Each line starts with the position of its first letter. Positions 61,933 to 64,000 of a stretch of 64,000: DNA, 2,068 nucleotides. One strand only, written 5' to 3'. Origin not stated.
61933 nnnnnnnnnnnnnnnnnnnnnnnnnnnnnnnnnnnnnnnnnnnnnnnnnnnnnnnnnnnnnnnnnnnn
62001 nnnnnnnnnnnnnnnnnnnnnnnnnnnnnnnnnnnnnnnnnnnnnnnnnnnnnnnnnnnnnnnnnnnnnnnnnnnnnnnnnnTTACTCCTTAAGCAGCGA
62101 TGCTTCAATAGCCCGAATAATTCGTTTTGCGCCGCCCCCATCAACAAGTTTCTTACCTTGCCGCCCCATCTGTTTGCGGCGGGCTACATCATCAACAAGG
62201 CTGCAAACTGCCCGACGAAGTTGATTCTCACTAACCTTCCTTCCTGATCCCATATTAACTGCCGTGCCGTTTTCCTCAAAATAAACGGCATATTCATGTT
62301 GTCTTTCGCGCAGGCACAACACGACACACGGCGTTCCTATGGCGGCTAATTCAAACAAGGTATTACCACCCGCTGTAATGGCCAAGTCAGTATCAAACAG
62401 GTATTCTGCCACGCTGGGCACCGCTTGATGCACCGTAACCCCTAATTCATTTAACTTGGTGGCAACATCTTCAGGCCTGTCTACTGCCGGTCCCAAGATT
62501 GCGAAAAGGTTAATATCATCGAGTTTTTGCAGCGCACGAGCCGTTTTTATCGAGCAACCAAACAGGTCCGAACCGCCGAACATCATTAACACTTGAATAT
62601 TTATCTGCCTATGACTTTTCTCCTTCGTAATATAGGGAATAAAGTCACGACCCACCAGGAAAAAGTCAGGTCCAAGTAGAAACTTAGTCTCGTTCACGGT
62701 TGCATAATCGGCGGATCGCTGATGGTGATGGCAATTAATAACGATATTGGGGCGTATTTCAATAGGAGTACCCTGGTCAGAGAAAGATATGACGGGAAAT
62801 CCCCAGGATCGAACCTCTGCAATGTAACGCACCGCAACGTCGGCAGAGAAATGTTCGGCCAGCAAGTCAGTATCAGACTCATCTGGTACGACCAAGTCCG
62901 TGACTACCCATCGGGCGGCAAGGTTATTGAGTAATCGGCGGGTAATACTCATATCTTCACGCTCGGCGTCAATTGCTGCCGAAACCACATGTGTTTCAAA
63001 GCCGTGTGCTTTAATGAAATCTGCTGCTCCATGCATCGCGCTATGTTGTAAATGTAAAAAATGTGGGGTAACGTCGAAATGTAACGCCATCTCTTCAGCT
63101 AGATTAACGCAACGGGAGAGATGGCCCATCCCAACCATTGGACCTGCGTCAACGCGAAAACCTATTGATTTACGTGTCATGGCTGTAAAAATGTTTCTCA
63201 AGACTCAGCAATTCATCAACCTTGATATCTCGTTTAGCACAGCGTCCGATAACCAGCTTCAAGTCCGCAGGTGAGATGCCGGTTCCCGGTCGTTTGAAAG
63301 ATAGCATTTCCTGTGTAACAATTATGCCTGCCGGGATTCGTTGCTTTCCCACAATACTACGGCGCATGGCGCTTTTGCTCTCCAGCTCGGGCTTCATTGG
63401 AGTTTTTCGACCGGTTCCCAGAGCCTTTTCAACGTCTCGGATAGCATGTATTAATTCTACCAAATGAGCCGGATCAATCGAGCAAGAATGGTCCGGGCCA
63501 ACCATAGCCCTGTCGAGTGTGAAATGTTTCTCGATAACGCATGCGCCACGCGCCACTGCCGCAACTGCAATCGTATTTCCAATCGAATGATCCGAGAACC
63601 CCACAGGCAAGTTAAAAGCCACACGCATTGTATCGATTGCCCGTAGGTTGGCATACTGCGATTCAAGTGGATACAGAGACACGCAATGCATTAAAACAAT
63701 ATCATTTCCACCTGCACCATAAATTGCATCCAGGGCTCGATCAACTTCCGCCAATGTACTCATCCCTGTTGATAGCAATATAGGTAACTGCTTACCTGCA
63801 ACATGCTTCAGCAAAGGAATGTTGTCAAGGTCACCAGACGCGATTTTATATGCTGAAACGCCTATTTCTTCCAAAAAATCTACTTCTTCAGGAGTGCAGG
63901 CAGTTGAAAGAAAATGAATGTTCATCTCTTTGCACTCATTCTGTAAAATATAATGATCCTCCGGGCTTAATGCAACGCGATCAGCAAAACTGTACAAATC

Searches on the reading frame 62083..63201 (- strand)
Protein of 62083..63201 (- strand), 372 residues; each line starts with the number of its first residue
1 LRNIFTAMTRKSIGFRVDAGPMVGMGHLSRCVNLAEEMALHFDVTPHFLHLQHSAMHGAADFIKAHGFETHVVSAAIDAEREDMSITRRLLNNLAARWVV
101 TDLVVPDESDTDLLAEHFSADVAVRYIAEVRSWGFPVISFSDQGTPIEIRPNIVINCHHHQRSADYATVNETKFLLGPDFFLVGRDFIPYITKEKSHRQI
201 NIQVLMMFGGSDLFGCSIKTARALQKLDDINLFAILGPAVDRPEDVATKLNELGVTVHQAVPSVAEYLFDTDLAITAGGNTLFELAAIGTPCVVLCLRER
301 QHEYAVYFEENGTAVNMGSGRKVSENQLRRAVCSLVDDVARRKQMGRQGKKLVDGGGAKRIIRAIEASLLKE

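Call 10: search_protein_families(library=pfam, proteins=[window:62083-63201:-], max_evalue=0.001)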
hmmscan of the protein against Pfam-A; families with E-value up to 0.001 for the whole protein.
window:62083-63201:- (372 aa): 1 family
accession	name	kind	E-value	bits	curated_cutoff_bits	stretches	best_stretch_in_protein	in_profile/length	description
PF04101.22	Glyco_tran_28_C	-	1.5e-07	32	22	1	205-348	2-153/166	Glycosyltransferase family 28 C-terminal domain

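Call 11: search_protein_families(library=ncbifam, proteins=[window:62083-63201:-], max_evalue=0.00001)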
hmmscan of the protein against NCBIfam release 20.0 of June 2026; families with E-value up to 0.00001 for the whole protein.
window:62083-63201:- (372 aa): 3 families
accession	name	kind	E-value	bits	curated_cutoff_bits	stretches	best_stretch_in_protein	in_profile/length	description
TIGR03590.1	PseG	equivalog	5.4e-34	118.1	153.55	1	13-305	3-277/280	UDP-2,4-diacetamido-2,4,6-trideoxy-beta-L-altropyranose hydrolase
TIGR01133.1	murG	equivalog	1.1e-07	31.3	250.25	1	201-365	182-353/353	undecaprenyldiphospho-muramoylpentapeptide beta-N-acetylglucosaminyltransferase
TIGR01426.2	MGT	subfamily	4.4e-07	29.3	260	1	254-368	277-390/393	macrolide family glycosyltransferase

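Call 33: find_encoding_contigs(protein=window:62083-63201:-, flank=10000, max_places=1)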
Protein window:62083-63201:- (372 aa): no gene with exactly this product is on record in the collection.
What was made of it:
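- Tried and rejected: One encoding-contig look-up failed because of a start-codon mismatch (call 33).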

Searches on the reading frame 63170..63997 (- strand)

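Call 10: search_protein_families(library=pfam, proteins=[window:63170-63997:-], max_evalue=0.001)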
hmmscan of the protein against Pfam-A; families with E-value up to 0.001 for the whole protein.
window:63170-63997:- (275 aa): 2 families
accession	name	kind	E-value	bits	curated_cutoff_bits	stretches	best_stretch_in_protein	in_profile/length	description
PF03102.20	NeuB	-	5.7e-73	245.8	22.1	1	2-198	45-241/241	NeuB family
PF08666.17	SAF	-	3.8e-08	34.2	21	1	213-265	2-58/63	SAF domain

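Call 11: search_protein_families(library=ncbifam, proteins=[window:63170-63997:-], max_evalue=0.00001)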
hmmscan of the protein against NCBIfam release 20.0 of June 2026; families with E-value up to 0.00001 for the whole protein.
window:63170-63997:- (275 aa): 3 families
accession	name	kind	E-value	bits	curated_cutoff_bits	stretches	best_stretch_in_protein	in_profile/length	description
TIGR03569.1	NeuB_NnaB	equivalog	2.5e-93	312.8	399.65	1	3-264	66-329/329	N-acetylneuraminate synthase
TIGR03586.1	PseI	equivalog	8e-65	219.2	340.25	1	13-262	77-325/327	pseudaminic acid synthase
NF006421.0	PRK08673.1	subfamily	9.7e-07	28.3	335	1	17-194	149-334/338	3-deoxy-7-phosphoheptulonate synthase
